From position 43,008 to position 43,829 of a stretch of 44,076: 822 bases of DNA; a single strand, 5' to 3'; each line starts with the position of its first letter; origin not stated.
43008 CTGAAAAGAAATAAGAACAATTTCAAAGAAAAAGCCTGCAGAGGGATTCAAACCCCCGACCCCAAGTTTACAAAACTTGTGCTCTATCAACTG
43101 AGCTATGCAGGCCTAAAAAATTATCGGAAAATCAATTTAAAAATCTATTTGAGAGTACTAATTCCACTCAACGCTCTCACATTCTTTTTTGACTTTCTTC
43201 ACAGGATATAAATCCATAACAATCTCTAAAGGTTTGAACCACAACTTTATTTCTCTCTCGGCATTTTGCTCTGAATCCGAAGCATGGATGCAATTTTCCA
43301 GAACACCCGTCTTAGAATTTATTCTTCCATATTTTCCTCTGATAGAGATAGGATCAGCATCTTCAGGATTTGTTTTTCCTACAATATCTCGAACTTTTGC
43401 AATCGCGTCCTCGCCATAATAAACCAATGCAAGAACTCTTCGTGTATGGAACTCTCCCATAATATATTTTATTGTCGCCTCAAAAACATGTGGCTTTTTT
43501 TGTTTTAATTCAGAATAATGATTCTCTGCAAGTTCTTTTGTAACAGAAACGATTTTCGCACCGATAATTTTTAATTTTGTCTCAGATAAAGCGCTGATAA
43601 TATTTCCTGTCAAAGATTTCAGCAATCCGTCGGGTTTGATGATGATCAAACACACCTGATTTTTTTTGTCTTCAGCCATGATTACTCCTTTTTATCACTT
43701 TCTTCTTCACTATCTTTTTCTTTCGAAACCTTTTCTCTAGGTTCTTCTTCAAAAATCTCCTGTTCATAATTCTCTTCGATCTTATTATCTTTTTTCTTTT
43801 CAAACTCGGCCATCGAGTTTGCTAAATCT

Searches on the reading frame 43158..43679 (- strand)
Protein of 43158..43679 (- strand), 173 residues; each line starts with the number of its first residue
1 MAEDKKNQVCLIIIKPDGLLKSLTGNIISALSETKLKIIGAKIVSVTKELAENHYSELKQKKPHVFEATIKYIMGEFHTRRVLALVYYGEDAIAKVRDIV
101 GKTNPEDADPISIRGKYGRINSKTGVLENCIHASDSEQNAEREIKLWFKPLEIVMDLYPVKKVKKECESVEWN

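Call 59: search_protein_families(library=pfam, proteins=[window:43158-43679:-], max_evalue=0.001)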
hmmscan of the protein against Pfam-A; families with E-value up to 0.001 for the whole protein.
window:43158-43679:- (173 aa): 1 family
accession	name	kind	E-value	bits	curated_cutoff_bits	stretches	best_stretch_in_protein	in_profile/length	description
PF00334.24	NDK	-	6.9e-37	126.8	27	1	10-153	3-135/135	Nucleoside diphosphate kinase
